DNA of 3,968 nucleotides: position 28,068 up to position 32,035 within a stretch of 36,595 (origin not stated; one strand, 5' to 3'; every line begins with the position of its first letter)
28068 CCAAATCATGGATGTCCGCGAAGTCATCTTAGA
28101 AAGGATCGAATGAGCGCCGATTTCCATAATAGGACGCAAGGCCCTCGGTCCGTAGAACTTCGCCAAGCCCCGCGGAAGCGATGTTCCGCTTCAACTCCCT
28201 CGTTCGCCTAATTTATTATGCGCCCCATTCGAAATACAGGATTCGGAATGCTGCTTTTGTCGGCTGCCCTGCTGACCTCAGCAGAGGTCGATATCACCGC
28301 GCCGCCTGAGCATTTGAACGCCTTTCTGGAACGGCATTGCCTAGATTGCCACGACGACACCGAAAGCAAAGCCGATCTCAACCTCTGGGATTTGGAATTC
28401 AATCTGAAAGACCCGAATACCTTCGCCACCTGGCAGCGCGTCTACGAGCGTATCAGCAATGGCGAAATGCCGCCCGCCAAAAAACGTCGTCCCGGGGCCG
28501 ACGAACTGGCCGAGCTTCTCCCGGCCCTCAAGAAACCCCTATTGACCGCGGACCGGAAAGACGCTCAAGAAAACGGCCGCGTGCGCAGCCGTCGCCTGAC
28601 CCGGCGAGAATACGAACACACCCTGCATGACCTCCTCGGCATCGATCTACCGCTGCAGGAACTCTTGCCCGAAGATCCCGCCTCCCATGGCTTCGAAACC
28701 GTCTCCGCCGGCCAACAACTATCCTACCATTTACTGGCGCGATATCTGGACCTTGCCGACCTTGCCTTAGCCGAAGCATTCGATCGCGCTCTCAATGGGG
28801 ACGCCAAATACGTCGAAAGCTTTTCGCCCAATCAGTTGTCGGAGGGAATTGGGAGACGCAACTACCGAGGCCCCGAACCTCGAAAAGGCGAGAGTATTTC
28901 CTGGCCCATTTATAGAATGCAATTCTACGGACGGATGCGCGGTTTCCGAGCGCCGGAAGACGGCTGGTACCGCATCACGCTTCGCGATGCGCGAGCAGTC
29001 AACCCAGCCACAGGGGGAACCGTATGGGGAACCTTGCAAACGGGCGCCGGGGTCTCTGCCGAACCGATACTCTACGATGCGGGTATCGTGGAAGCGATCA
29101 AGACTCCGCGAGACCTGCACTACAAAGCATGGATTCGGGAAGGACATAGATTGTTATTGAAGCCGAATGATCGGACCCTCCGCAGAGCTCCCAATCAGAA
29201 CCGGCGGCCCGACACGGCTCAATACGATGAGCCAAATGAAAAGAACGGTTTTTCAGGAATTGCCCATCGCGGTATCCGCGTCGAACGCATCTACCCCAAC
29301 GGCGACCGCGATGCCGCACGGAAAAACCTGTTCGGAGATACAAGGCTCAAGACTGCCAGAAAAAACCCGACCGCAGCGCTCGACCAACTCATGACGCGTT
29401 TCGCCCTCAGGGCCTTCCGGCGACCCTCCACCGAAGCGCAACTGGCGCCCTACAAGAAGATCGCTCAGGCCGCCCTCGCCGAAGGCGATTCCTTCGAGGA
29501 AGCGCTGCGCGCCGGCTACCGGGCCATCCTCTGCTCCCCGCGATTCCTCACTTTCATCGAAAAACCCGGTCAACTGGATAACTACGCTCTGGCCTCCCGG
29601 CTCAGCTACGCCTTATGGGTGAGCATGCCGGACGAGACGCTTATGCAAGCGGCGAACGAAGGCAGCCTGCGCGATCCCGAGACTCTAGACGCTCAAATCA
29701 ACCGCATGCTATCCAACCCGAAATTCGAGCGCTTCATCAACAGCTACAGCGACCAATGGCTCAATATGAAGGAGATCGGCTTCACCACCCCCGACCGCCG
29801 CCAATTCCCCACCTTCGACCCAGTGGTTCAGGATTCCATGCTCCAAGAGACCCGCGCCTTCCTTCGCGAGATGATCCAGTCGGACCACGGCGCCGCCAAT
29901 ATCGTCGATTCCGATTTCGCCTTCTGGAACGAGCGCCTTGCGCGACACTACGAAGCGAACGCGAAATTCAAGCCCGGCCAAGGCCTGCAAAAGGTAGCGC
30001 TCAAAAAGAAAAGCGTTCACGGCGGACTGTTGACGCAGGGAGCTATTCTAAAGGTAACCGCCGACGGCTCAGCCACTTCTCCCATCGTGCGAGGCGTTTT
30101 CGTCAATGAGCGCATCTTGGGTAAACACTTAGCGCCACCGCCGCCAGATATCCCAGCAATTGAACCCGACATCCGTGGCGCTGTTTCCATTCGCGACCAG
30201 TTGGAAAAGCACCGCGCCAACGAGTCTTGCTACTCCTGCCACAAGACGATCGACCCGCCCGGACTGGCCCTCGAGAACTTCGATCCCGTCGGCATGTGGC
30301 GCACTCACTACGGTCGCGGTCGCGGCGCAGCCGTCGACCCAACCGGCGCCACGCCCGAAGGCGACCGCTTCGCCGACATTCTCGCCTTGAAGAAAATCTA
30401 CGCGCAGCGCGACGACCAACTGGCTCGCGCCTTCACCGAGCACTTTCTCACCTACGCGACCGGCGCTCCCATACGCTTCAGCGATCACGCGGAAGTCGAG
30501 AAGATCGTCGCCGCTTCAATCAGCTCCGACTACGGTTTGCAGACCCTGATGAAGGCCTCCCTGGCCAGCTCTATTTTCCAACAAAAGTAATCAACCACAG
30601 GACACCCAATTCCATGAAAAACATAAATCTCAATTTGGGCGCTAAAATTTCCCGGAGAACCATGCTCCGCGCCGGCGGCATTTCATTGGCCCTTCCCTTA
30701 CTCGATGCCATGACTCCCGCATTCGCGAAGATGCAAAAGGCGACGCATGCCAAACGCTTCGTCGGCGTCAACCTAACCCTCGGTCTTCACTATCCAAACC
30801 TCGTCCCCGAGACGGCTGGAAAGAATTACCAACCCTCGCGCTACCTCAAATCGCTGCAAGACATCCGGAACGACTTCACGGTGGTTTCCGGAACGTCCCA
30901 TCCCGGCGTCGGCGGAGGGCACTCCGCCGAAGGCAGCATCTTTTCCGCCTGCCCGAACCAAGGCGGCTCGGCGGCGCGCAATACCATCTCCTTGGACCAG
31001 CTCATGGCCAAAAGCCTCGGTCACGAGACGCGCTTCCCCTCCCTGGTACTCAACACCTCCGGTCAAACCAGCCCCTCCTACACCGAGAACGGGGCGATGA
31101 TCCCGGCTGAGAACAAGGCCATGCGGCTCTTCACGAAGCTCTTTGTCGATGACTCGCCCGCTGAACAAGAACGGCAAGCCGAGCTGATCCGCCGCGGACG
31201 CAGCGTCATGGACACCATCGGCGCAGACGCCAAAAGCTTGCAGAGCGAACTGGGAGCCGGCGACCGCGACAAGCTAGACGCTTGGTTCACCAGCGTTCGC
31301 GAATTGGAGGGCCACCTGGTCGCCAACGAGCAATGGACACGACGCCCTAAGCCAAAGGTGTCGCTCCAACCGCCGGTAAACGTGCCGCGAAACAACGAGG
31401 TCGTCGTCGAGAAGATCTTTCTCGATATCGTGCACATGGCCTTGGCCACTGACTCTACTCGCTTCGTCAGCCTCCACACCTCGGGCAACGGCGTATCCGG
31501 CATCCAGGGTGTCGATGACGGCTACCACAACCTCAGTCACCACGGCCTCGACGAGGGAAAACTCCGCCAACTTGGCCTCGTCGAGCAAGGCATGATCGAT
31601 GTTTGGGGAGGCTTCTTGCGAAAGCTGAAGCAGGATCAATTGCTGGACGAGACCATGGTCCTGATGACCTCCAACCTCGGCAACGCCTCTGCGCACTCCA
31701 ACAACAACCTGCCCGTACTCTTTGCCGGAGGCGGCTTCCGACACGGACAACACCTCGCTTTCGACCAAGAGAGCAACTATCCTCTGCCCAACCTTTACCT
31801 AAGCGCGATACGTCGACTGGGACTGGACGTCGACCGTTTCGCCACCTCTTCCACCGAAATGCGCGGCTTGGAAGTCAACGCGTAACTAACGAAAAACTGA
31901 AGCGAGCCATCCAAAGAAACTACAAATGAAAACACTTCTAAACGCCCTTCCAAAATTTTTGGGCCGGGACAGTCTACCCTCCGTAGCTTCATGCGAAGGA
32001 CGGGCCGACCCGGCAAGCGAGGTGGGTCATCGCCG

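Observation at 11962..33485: Five paralogues of an unassigned TIM-barrel glycosidase-like family with Asp at both predicted catalytic positions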

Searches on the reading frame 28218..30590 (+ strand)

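Call 9: search_protein_families(library=pfam, proteins=[window:28218-30590:+], max_evalue=0.001)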
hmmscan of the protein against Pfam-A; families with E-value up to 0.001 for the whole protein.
window:28218-30590:+ (790 aa): 7 families
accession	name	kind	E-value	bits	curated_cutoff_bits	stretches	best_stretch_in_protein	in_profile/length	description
PF07631.16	PSD4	-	1e-42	146.1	23.3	1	453-579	1-127/128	Protein of unknown function (DUF1592)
PF07627.16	PSCyt3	-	2.3e-32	111.6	27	1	602-697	2-97/98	Protein of unknown function (DUF1588)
PF07626.16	PSD3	-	4.9e-20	72.2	23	1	125-188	1-64/65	Protein of unknown function (DUF1587)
PF07637.16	PSD5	-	1e-17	64.7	34.2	1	388-448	2-62/62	Protein of unknown function (DUF1595)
PF07624.16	PSD2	-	1e-15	57.6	25.8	1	715-787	2-74/74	Protein of unknown function (DUF1585)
PF07635.16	PSCyt1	-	1.6e-08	35.5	22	1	41-87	1-58/59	Planctomycete cytochrome C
PF09699.15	Paired_CXXCH_1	-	0.0009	19.3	20.6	0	662-677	23-38/41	Doubled CXXCH motif (Paired_CXXCH_1)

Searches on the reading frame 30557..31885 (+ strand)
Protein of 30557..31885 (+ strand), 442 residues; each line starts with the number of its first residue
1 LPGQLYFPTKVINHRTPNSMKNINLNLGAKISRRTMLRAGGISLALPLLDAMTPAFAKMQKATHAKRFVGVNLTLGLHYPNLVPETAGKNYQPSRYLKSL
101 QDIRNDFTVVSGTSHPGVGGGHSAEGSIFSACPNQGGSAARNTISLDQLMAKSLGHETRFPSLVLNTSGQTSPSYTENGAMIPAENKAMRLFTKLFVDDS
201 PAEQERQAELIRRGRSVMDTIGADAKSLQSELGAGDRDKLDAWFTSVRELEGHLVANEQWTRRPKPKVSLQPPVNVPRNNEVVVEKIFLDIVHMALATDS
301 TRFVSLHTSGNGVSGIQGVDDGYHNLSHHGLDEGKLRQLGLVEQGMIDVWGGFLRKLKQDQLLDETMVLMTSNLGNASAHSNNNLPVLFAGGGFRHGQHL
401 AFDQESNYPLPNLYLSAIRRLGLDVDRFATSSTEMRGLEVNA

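Call 9: search_protein_families(library=pfam, proteins=[window:30557-31885:+], max_evalue=0.001)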
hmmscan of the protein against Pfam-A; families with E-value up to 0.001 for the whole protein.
window:30557-31885:+ (442 aa): 1 family
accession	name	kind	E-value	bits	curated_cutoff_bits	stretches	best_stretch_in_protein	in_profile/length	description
PF07586.16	HXXSHH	-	9.3e-68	229.5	30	1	67-344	1-300/307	Protein of unknown function (DUF1552)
